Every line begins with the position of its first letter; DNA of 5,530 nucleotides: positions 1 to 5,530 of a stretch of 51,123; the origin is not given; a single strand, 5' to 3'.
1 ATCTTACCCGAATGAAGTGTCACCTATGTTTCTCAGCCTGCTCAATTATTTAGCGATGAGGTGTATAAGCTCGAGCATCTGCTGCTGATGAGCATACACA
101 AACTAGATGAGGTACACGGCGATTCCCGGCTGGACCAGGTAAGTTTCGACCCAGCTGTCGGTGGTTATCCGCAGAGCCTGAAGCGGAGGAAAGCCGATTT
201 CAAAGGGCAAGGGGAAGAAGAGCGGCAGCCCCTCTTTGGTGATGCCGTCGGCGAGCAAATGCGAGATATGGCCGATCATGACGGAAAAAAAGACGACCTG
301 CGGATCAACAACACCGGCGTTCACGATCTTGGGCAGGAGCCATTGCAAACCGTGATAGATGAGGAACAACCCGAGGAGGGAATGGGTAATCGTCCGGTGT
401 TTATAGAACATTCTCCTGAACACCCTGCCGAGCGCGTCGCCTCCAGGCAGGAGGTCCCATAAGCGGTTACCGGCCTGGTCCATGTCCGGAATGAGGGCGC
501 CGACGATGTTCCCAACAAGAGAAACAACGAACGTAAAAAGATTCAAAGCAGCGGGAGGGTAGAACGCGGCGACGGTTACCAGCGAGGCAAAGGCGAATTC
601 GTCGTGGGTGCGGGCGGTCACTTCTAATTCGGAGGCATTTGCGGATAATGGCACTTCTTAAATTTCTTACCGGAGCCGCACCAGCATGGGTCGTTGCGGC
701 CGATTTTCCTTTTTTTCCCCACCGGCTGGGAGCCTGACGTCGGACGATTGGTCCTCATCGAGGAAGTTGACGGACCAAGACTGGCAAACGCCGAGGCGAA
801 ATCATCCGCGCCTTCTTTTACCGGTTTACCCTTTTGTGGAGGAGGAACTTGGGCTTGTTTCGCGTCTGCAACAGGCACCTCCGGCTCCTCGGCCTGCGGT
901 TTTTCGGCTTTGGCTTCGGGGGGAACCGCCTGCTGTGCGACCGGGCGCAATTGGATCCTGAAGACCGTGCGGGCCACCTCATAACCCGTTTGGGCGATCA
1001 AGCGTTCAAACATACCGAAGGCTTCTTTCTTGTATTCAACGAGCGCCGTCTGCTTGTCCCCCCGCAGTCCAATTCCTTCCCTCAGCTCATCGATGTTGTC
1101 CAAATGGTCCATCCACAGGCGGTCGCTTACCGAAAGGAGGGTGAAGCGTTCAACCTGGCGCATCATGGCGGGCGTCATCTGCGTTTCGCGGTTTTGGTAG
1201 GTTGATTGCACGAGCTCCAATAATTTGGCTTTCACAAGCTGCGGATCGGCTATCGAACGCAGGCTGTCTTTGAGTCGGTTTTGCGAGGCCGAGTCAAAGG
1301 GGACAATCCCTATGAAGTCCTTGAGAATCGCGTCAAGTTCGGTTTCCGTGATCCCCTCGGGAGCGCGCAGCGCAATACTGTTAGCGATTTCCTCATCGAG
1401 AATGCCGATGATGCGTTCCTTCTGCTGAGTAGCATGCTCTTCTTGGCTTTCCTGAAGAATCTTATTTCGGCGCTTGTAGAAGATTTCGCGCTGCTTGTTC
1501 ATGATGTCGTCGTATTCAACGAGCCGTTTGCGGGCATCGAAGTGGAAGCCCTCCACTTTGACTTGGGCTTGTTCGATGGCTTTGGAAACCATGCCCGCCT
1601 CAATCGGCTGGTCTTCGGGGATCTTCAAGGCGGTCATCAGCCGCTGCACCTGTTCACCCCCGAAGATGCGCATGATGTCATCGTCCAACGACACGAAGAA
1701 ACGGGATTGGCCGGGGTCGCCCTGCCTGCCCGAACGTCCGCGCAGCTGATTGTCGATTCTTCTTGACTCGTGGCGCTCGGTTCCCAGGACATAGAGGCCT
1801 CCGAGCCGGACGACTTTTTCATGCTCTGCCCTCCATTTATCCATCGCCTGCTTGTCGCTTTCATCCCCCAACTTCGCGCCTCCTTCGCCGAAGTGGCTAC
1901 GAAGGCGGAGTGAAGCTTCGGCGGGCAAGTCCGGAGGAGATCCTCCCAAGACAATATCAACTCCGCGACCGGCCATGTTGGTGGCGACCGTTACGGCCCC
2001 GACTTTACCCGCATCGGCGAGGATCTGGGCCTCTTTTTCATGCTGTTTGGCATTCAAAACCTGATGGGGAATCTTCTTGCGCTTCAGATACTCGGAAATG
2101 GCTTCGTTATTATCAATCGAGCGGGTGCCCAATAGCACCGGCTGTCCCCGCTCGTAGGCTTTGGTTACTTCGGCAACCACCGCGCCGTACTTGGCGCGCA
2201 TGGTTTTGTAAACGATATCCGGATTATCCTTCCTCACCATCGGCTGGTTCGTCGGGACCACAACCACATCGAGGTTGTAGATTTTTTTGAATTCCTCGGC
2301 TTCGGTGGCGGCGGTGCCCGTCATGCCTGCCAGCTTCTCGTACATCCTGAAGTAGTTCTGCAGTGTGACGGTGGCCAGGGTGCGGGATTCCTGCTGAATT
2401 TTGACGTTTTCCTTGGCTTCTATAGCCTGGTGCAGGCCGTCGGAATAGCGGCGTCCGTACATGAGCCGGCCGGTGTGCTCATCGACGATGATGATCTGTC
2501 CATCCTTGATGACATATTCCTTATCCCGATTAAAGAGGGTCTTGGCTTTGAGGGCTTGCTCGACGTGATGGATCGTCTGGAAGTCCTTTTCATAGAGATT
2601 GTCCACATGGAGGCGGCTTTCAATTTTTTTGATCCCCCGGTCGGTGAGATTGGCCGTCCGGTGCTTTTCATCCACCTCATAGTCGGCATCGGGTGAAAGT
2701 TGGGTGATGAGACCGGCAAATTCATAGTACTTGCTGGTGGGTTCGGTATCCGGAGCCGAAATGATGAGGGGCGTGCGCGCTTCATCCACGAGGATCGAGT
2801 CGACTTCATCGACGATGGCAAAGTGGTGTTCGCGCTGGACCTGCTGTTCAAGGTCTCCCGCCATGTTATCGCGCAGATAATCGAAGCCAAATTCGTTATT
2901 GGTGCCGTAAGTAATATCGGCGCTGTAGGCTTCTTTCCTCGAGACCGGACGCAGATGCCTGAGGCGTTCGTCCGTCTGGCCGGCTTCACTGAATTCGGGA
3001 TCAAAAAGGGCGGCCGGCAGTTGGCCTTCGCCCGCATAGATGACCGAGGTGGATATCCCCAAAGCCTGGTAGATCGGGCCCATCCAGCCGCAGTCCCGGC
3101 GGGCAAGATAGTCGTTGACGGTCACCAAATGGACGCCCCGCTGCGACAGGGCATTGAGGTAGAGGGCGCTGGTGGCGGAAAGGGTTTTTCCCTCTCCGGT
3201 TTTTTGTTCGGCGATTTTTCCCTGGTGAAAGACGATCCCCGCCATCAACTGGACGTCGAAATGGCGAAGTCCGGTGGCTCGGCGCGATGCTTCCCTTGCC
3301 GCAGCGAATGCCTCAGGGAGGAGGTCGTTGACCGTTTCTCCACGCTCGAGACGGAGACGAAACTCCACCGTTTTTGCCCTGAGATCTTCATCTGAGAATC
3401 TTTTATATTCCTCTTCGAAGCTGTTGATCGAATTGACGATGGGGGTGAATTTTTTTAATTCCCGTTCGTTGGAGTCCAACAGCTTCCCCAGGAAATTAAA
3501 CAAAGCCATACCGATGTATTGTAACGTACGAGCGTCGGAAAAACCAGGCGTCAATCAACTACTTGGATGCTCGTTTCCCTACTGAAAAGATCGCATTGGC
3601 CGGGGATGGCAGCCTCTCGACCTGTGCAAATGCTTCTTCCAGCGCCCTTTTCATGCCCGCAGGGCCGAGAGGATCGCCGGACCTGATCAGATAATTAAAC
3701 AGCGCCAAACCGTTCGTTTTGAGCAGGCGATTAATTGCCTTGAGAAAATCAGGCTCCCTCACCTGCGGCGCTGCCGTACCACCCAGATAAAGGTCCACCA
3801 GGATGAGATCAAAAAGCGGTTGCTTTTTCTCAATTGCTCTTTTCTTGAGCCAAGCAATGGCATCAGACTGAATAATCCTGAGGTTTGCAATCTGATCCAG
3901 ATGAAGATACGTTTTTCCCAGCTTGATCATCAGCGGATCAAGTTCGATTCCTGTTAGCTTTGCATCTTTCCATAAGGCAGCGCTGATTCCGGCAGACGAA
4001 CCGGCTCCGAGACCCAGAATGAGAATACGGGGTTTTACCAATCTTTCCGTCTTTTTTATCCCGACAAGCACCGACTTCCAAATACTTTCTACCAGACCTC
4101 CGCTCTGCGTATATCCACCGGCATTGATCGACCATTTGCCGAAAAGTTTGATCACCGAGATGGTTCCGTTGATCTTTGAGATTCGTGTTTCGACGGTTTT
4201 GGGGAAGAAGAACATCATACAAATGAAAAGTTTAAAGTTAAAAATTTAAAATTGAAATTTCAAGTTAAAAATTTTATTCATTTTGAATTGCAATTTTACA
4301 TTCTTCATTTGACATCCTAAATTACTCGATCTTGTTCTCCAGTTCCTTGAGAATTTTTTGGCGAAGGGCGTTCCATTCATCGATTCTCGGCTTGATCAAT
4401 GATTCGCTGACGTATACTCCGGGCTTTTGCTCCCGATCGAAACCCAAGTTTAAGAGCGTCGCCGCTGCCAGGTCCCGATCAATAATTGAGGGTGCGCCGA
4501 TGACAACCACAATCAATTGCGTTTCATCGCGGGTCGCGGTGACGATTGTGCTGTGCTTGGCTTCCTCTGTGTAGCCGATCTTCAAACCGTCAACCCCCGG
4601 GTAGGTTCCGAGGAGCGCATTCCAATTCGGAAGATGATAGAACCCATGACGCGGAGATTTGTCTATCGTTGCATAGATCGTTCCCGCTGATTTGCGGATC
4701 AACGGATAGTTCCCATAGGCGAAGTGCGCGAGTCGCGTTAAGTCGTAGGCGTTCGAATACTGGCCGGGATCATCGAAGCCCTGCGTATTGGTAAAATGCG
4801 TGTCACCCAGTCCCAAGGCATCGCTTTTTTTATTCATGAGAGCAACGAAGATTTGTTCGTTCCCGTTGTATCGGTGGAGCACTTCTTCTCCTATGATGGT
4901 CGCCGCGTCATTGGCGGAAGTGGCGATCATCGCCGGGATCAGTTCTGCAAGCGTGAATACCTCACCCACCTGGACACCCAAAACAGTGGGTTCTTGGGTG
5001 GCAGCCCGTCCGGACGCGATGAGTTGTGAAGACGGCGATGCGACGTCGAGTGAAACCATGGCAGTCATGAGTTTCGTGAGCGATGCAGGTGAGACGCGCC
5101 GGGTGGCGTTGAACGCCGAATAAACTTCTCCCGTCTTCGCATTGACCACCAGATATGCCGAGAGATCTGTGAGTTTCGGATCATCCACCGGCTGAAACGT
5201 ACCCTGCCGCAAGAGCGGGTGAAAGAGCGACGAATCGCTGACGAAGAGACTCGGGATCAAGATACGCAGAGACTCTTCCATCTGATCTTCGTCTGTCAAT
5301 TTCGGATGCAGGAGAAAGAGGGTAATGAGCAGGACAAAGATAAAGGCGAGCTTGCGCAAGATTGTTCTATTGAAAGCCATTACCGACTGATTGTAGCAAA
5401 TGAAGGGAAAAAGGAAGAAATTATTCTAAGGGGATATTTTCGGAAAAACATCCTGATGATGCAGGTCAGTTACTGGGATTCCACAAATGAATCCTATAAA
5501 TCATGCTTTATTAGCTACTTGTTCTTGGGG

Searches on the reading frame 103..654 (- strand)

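Call 80: search_protein_families(library=pfam, proteins=[window:103-654:-], max_evalue=0.001)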
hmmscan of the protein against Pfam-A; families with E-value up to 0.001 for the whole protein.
window:103-654:- (183 aa): 1 family
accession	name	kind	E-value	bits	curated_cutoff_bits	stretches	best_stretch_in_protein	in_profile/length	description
PF04307.19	YdjM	-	1.6e-20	73.8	29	1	14-170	3-144/176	YdjM inner membrane protein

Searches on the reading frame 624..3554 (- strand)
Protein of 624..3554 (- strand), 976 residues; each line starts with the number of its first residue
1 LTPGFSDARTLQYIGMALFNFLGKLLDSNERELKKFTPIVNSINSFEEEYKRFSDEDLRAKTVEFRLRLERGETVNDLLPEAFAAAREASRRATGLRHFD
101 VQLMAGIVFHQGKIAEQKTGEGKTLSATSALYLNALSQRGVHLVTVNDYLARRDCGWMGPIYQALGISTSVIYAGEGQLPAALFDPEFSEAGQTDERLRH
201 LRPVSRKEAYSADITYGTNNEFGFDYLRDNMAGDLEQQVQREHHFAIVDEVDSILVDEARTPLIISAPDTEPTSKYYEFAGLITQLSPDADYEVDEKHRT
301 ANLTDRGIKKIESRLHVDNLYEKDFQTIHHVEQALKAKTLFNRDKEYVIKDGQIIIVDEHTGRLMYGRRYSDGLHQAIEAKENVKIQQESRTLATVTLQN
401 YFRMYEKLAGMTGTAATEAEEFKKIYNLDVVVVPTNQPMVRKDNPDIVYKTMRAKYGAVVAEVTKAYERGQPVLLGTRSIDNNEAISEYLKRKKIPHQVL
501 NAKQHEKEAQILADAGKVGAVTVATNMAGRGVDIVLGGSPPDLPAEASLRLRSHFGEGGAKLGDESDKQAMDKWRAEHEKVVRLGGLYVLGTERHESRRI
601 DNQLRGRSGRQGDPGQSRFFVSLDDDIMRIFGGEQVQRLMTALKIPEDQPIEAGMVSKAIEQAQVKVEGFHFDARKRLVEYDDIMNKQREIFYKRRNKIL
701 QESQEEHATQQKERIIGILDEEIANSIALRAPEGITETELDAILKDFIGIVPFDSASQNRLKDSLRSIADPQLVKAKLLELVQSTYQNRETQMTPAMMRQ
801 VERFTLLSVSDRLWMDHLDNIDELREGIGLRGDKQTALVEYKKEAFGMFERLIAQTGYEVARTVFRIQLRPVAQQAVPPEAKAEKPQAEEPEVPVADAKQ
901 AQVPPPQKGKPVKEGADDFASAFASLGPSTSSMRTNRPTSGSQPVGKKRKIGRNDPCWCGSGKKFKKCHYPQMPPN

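Call 78: search_protein_families(library=pfam, proteins=[window:624-3554:-], max_evalue=0.00001)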
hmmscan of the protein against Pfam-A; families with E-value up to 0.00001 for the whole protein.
window:624-3554:- (976 aa): 5 families
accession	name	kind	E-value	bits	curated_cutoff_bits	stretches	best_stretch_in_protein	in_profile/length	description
PF07517.20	SecA_DEAD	-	5e-119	397.3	24.6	1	26-423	5-290/290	SecA DEAD-like domain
PF21090.3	P-loop_SecA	-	3.3e-86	288.6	27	1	438-648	1-205/205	SecA P-loop domain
PF07516.18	SecA_SW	-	1e-49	169.7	26.7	1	650-868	1-200/200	SecA Wing and Scaffold domain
PF01043.26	SecA_PP_bind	-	2e-41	141.4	23.5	1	273-379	3-110/110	SecA preprotein cross-linking domain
PF02810.21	SEC-C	-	2e-10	40.8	20.4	1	953-971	1-19/19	SEC-C motif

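Call 91: find_homologous_proteins(query=window:624-3554:-, max_evalue=1e-100)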
Query window:624-3554:- (976 aa): 7999 proteins with E <= 1e-100 among 8000 candidates; the best 120 are listed.
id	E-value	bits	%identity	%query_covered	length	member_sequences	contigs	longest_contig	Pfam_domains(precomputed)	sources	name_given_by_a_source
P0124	0.0e+0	2159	100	98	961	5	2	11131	PF07517.21,PF07516.19,PF21090.4,PF02810.22,PF01043.27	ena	-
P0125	0.0e+0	1696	80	98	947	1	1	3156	PF07517.21,PF07516.19,PF21090.4,PF02810.22,PF01043.27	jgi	jgi:preprotein translocase subunit SecA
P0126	0.0e+0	1651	78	98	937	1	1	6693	PF07517.21,PF07516.19,PF21090.4,PF02810.22,PF01043.27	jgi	jgi:preprotein translocase subunit SecA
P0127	0.0e+0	1612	75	98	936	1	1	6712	PF07517.21,PF07516.19,PF21090.4,PF02810.22,PF01043.27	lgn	-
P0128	0.0e+0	1605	75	98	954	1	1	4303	PF07517.21,PF07516.19,PF21090.4,PF02810.22,PF01043.27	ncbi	-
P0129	0.0e+0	1598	74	98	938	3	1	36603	PF07517.21,PF07516.19,PF21090.4,PF02810.22,PF01043.27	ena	-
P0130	0.0e+0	1546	72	98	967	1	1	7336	PF07517.21,PF07516.19,PF21090.4,PF01043.27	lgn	-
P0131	0.0e+0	1524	78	89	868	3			PF07517.21,PF07516.19,PF21090.4,PF01043.27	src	-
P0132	0.0e+0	1504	70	98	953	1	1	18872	PF07517.21,PF07516.19,PF21090.4,PF01043.27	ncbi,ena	-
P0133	0.0e+0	1321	64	98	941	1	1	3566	PF07517.21,PF07516.19,PF21090.4,PF01043.27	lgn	-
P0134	0.0e+0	1313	62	98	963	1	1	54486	PF07517.21,PF07516.19,PF21090.4,PF02810.22,PF01043.27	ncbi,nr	ncbi:MAG: preprotein translocase subunit SecA [Candidatus Chisholmbacteria bacterium]|nr:preprotein 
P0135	0.0e+0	1311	63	98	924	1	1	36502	PF07517.21,PF07516.19,PF21090.4,PF02810.22,PF01043.27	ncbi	ncbi:preprotein translocase subunit SecA [Patescibacteria group bacterium]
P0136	0.0e+0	1308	62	98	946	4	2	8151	PF07517.21,PF07516.19,PF21090.4,PF02810.22,PF01043.27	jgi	jgi:preprotein translocase subunit SecA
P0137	0.0e+0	1304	62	97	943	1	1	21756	PF07517.21,PF07516.19,PF21090.4,PF02810.22,PF01043.27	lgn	-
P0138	0.0e+0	1300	63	97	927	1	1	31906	PF07517.21,PF07516.19,PF21090.4,PF02810.22,PF01043.27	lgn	-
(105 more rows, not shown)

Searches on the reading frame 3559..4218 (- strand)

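Call 78: search_protein_families(library=pfam, proteins=[window:3559-4218:-], max_evalue=0.00001)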
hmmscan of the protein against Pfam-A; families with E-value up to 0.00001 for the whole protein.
window:3559-4218:- (219 aa): 1 family
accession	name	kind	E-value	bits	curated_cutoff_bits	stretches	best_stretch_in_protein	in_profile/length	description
PF13847.12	Methyltransf_31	-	5.7e-06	26.5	27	1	68-176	8-111/145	Methyltransferase domain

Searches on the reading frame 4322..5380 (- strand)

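Call 78: search_protein_families(library=pfam, proteins=[window:4322-5380:-], max_evalue=0.00001)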
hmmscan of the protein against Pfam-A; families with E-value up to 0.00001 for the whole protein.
window:4322-5380:- (352 aa): 1 family
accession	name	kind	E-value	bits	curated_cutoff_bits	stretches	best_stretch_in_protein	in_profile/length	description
PF00768.25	Peptidase_S11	-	1.3e-41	143.1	27.6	1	74-297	13-238/239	D-alanyl-D-alanine carboxypeptidase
